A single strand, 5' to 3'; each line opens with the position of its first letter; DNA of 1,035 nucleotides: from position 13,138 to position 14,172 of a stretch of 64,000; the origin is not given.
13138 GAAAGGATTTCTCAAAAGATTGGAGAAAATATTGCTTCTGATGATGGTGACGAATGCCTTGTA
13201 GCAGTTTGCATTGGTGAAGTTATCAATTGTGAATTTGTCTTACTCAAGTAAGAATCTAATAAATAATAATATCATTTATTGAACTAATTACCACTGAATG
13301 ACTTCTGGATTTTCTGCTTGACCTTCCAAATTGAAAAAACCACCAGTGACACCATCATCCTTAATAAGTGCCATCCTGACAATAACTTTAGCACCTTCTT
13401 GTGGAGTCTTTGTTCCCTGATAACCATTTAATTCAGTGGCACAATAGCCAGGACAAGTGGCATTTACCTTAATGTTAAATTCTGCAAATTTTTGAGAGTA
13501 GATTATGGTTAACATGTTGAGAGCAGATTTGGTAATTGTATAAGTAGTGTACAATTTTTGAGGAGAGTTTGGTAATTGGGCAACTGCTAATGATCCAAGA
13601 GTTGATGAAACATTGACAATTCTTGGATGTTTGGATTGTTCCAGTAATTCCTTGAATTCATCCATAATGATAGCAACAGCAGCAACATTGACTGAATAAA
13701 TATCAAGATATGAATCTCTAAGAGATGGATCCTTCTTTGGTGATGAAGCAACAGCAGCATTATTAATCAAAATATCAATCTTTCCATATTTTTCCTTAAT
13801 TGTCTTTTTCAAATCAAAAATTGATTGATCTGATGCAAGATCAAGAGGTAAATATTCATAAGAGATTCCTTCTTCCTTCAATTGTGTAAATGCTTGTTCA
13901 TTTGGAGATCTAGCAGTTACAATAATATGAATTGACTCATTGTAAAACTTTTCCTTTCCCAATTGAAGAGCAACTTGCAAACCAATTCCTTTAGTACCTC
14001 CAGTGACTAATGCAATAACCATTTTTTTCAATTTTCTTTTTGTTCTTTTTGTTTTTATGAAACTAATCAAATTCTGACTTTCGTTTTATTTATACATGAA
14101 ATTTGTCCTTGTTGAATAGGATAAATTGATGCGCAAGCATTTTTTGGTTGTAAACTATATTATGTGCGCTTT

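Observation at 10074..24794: Three paralogous Zn2Cys6 regulator genes with identical 3-exon architecture interleaved with tailoring-type enzyme genes: candidate co-regulated metabolic module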

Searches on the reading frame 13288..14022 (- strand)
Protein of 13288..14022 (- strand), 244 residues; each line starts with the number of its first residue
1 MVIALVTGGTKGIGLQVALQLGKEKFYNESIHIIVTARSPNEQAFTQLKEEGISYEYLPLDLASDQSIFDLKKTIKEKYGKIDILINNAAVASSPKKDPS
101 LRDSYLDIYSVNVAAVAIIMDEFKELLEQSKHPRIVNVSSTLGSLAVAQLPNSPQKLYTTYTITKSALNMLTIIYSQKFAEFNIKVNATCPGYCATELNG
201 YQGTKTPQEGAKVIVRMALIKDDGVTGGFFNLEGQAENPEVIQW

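Call 10: search_protein_families(library=pfam, max_evalue=0.01, proteins=[window:13288-14022:-])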
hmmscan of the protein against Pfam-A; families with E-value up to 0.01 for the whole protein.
window:13288-14022:- (244 aa): 3 families
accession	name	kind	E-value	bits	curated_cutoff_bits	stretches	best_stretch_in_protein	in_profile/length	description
PF00106.31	adh_short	-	1.9e-34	119.3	26.6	1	3-202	2-190/195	short chain dehydrogenase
PF13561.12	adh_short_C2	-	1.8e-22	80.5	27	1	11-220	6-200/236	Enoyl-(Acyl carrier protein) reductase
PF08659.16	KR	-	3.2e-07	30.9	22.6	1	5-143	4-139/180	KR domain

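Call 34: list_cluster_members(proteins=[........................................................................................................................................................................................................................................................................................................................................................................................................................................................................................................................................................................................, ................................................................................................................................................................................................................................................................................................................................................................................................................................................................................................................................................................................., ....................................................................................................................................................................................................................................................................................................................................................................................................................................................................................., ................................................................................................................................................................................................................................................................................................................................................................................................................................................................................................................, window:13288-14022:-, window:18108-19829:-, window:12106-13251:+])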
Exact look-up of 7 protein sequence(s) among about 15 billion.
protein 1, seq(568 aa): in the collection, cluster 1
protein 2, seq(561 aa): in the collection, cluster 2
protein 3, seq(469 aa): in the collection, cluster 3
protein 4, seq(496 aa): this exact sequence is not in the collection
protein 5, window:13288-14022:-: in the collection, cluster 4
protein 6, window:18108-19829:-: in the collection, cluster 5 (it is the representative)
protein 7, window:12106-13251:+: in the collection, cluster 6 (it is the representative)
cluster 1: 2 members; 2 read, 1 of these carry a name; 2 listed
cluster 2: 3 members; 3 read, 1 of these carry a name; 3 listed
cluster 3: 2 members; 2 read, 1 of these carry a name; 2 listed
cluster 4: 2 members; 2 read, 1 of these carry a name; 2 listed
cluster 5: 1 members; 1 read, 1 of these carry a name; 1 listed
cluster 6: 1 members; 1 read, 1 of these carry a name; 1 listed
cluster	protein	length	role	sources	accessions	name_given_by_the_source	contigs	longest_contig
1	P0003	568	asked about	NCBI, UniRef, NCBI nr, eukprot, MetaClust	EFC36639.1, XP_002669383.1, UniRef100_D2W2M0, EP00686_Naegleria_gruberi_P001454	predicted protein [Naegleria gruberi] | Predicted protein n=1 Tax=Naegleria gruberi TaxID=5762 RepID=D2W2M0_NAEGR | uncharacterized protein NAEGRDRAFT_75637 [Naegleria gruberi]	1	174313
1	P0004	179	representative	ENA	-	-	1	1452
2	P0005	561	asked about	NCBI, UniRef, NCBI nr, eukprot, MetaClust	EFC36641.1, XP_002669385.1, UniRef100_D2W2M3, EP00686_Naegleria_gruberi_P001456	predicted protein [Naegleria gruberi] | Predicted protein n=1 Tax=Naegleria gruberi TaxID=5762 RepID=D2W2M3_NAEGR | uncharacterized protein NAEGRDRAFT_75640 [Naegleria gruberi]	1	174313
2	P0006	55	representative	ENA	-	-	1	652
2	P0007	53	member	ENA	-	-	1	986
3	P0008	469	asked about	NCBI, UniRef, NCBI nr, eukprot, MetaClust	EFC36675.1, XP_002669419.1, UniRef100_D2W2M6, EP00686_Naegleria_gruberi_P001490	predicted protein [Naegleria gruberi] | Carboxypeptidase n=1 Tax=Naegleria gruberi TaxID=5762 RepID=D2W2M6_NAEGR | uncharacterized protein NAEGRDRAFT_75643 [Naegleria gruberi]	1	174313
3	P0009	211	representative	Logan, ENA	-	-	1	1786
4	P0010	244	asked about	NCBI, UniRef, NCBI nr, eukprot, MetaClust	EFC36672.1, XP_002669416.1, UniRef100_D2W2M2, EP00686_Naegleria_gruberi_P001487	predicted protein [Naegleria gruberi] | Predicted protein n=1 Tax=Naegleria gruberi TaxID=5762 RepID=D2W2M2_NAEGR | uncharacterized protein NAEGRDRAFT_75639 [Naegleria gruberi]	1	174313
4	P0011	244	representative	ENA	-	-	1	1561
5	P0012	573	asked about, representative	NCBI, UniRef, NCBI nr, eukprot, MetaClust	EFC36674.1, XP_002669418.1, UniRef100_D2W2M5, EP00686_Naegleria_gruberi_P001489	predicted protein [Naegleria gruberi] | Predicted protein n=1 Tax=Naegleria gruberi TaxID=5762 RepID=D2W2M5_NAEGR | uncharacterized protein NAEGRDRAFT_75642 [Naegleria gruberi]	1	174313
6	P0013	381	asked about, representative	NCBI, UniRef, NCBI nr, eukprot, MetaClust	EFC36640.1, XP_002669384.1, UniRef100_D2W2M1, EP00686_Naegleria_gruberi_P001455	predicted protein [Naegleria gruberi] | Predicted protein n=1 Tax=Naegleria gruberi TaxID=5762 RepID=D2W2M1_NAEGR | uncharacterized protein NAEGRDRAFT_75638 [Naegleria gruberi]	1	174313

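Call 43: find_homologous_proteins(query=P0008, max_evalue=1e-40)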
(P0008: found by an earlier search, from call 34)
Query P0008 (469 aa): 153 proteins with E <= 1e-40 among 6743 candidates; the best 120 are listed.
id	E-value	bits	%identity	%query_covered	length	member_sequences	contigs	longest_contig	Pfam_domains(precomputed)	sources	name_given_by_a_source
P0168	6.5e-196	670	71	85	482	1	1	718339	PF00450.29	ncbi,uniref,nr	ncbi:hypothetical protein C9374_001777 [Naegleria lovaniensis]|uniref:Carboxypeptidase n=1 Tax=Naegl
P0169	1.2e-184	633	58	100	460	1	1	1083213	PF00450.29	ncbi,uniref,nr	ncbi:hypothetical protein C9374_003916 [Naegleria lovaniensis]|uniref:Carboxypeptidase n=1 Tax=Naegl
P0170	2.6e-143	496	52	90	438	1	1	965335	PF00450.29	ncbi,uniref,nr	ncbi:hypothetical protein FDP41_011292 [Naegleria fowleri]|uniref:Carboxypeptidase n=1 Tax=Naegleria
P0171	4.7e-133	463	48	99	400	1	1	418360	PF00450.29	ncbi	ncbi:hypothetical protein ABK040_013700 [Willaertia magna]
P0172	5.0e-124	433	51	85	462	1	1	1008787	PF00450.29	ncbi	ncbi:hypothetical protein ABK040_005661 [Willaertia magna]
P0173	2.5e-122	427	47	90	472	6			PF00450.29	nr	nr:unnamed protein product [Naegleria fowleri]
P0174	4.1e-113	397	66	54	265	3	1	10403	PF00450.29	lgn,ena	-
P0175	3.3e-108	381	44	94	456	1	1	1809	PF00450.29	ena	-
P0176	8.7e-101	356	41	99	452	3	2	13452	PF00450.29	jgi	jgi:vitellogenic carboxypeptidase-like protein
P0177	8.1e-84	300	40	84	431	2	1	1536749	PF00450.29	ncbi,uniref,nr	ncbi:serine carboxypeptidase-like 48-related [Anaeramoeba flamelloides]|uniref:Carboxypeptidase n=1 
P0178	4.8e-82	294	42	76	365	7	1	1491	PF00450.29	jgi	-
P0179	1.8e-81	292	39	85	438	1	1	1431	PF00450.29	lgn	-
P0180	2.5e-80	289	41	84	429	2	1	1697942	PF00450.29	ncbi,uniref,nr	ncbi:carboxypeptidase y [Anaeramoeba flamelloides]|uniref:Carboxypeptidase n=1 Tax=Anaeramoeba flame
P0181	1.5e-77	280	38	87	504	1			PF00450.29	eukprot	eukprot:gene5188-6458_t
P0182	5.3e-77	278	40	86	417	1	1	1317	PF00450.29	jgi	jgi:carboxypeptidase C (cathepsin A)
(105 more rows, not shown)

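Call 44: find_encoding_contigs(protein=P0168, flank=10000, max_places=2)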
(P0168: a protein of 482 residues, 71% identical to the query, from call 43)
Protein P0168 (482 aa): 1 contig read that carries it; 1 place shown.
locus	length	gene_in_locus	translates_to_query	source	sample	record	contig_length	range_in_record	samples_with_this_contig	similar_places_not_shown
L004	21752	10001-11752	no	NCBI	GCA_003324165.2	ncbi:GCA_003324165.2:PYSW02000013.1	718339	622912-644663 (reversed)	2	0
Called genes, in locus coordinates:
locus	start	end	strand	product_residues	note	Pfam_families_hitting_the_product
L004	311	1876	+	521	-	PF00646:F-box (weak), PF12937:F-box-like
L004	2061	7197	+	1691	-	-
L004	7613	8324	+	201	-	PF01183:Glyco_hydro_25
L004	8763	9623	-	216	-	PF00025:Arf, PF00071:Ras, PF08477:Roc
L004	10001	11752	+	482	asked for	PF00450:Peptidase_S10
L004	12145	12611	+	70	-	-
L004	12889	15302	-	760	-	PF00787:PX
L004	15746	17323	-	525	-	-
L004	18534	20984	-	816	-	-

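Call 45: find_encoding_contigs(protein=P0169, flank=10000, max_places=2)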
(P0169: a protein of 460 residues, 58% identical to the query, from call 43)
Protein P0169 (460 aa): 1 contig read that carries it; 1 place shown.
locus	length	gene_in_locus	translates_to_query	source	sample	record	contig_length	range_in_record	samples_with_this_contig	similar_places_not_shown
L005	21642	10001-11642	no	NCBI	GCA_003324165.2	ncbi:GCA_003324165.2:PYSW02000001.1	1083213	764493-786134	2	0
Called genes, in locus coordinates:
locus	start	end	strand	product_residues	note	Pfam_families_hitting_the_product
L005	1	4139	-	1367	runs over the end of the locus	PF06371:Drf_GBD (weak), PF02181:FH2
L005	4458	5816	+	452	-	PF25390:WD40_RLD, PF13540:RCC1_2 (weak)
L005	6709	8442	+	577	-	-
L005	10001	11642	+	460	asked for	PF00450:Peptidase_S10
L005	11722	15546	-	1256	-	-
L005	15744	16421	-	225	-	PF02798:GST_N, PF13417:GST_N_3, PF13409:GST_N_2, PF00043:GST_C, PF14497:GST_C_3 (weak)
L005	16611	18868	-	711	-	PF00320:GATA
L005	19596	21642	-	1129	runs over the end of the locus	PF00005:ABC_tran, PF01061:ABC2_membrane, PF19055:ABC2_membrane_7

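Call 46: find_encoding_contigs(protein=P0170, flank=10000, max_places=2)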
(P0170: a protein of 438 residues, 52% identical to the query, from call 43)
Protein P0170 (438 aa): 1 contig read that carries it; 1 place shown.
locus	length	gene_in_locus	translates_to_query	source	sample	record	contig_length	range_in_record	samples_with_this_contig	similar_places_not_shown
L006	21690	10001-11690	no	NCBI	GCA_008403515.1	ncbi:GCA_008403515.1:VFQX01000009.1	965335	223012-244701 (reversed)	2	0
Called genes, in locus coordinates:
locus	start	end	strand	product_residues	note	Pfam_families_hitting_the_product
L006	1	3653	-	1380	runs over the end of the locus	PF06371:Drf_GBD (weak), PF06367:Drf_FH3, PF02181:FH2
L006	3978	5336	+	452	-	PF25390:WD40_RLD, PF13540:RCC1_2 (weak)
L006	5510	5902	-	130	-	-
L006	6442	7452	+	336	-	-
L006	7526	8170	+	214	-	-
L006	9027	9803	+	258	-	-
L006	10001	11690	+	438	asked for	PF00450:Peptidase_S10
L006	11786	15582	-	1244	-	-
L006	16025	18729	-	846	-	-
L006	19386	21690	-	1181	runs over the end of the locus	PF00005:ABC_tran, PF01061:ABC2_membrane, PF19055:ABC2_membrane_7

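Call 52: search_solved_structures(query=P0012, max_evalue=0.001)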
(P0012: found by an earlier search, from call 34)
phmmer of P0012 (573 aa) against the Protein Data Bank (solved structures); distinct sequences matched with E-value up to 0.001: 67 (the best 60 are shown).
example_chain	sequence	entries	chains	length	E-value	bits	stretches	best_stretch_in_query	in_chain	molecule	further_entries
9kt0_A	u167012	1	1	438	2.4e-11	46.3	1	302-485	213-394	PcApiGT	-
9ksv_A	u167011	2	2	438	6.3e-11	44.9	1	302-485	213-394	PcApiGT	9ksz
8hjf_A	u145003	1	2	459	1.7e-10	43.5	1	312-515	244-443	glycosyltransferase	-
8hjn_A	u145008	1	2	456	1.7e-10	43.5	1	312-515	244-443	glycosyltransferase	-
8hjo_A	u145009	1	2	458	1.7e-10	43.5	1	312-515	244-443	glycosyltranseferease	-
8hjh_A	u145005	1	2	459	1.7e-10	43.4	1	312-515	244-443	glycosyltransferase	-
8hjg_A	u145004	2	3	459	1.7e-10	43.4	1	312-515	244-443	glycosyltransferase | glycosyltranseferease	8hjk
8hjl_A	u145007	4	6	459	1.7e-10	43.4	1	312-515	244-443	Glycosyltransferase | glycosyltranseferease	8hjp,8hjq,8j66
9imi_A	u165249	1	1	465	3e-09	39.3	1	310-517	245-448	Glycosyltransferase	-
8h5d_A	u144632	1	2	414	3.8e-08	35.7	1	396-519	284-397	Glycosyltransferase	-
26fx_A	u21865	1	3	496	4.8e-08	35.4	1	305-459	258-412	SgUGT73AM30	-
8ie4_A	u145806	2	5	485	5e-08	35.3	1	336-521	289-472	GcCGT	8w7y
9x9w_A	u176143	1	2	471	5.6e-08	35.1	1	322-490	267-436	UGT74AN1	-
7vm0_A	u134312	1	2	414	7.1e-08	34.8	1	396-519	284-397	Glycosyl transferase family 1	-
6kqx_A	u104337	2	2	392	1e-07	34.2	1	400-516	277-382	Uncharacterized UDP-glucosyltransferase YjiC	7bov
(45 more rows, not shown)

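Call 53: search_solved_structures(query=P0010, max_evalue=1e-10)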
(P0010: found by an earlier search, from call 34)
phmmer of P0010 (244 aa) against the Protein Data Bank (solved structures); distinct sequences matched with E-value up to 1e-10: 70 (the best 60 are shown).
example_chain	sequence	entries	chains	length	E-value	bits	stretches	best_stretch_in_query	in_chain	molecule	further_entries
5o98_A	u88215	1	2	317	1.8e-24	89.9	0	145-232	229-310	Alcohol dehydrogenase 1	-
1wma_A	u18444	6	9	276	3.5e-24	88.9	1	3-168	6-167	Carbonyl reductase [NADPH] 1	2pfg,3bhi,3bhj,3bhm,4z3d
3o26_A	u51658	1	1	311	4.7e-24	88.5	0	159-231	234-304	Salutaridine reductase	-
1n5d_A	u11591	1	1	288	4.2e-23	85.4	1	3-168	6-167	CARBONYL REDUCTASE/20BETA-HYDROXYSTEROID DEHYDROGENASE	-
5l51_A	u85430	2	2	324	3.4e-22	82.4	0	158-230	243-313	(-)-menthone:(+)-neomenthol reductase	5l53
5lcx_A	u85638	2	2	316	6.2e-22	81.6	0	158-231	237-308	(-)-isopiperitenone reductase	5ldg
5l4s_A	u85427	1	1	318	6.3e-22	81.5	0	158-231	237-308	(-)-isopiperitenone reductase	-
2hrb_A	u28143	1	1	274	1.4e-20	77.1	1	3-168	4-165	Carbonyl reductase [NADPH] 3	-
1x7g_A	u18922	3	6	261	1.8e-15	60.4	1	3-198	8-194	Putative ketoacyl reductase | ACTINORHODIN POLYKETIDE KETOREDUCTASE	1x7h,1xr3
2uvd_A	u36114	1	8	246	2e-15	60.3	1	3-205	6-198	3-OXOACYL-(ACYL-CARRIER-PROTEIN) REDUCTASE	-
2rh4_A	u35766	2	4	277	2.2e-15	60.1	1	3-198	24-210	Actinorhodin Polyketide Ketoreductase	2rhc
2rhr_B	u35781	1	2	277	2.2e-15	60.1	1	3-198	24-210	Actinorhodin Polyketide Ketoreductase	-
1w4z_A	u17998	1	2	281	2.3e-15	60.1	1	3-198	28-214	KETOACYL REDUCTASE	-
3csd_B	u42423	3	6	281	2.3e-15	60.1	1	3-198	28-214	Putative ketoacyl reductase | ketoacyl reductase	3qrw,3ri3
4dc1_A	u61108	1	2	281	2.5e-15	60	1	3-198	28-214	Ketoacyl reductase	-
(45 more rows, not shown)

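Call 65: find_encoding_contigs(protein=P0174, flank=10000, max_places=3)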
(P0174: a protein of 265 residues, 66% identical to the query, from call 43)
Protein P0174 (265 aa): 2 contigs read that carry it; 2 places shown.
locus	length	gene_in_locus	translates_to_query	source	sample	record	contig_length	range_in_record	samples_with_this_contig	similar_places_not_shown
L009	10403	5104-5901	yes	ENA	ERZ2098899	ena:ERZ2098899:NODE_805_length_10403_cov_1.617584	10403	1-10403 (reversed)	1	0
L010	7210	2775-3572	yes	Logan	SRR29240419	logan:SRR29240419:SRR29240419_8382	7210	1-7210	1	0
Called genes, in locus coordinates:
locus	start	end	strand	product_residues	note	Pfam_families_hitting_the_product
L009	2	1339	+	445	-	?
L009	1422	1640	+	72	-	-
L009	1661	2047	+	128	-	PF01183:Glyco_hydro_25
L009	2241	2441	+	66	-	-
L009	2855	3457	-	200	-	PF00025:Arf (weak), PF00071:Ras, PF08477:Roc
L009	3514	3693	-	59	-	-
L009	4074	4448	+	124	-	-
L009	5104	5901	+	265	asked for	PF00450:Peptidase_S10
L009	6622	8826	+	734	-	-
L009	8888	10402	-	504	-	?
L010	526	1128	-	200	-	PF00025:Arf (weak), PF00071:Ras, PF08477:Roc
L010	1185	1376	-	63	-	-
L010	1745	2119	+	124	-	-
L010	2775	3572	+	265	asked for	PF00450:Peptidase_S10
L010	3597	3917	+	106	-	-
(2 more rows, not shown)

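Call 86: find_related_loci(query=P0012, collection=metagenome_contigs, flank=10000)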
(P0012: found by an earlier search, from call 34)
Query P0012 (573 aa) in metagenome_contigs; peptide patterns used: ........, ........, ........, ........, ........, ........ (x = any residue, [..] = any of these).
76 stretches matched a pattern, but none encodes a relative of the query by tblastn (E <= 1e-3).

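Call 88: find_encoding_contigs(protein=P0171, flank=10000, max_places=2)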
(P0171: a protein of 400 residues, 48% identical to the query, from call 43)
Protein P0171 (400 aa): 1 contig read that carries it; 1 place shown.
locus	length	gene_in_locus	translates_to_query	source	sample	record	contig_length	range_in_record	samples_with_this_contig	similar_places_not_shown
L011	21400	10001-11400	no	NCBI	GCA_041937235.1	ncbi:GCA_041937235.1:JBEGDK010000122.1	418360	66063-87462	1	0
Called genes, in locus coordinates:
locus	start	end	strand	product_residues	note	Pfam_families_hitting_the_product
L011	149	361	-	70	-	-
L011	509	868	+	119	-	-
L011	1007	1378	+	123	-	-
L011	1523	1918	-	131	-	-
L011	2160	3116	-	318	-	-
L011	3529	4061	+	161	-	-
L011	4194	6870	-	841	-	PF03600:CitMHS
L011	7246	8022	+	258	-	PF03896:TRAP_alpha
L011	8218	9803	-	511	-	PF14033:DUF4246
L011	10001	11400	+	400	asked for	PF00450:Peptidase_S10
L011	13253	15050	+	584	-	PF01565:FAD_binding_4, PF08031:BBE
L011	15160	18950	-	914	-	PF09286:Pro-kuma_activ, PF00155:Aminotran_1_2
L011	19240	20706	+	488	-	PF07992:Pyr_redox_2 (weak), PF01946:Thi4 (weak), PF00070:Pyr_redox (weak), PF01266:DAO, PF01494:FAD_binding_3, PF04820:Trp_halogenase (weak), PF07992:Pyr_redox_2 (weak), PF13450:NAD_binding_8, +2 more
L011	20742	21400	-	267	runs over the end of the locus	PF00227:Proteasome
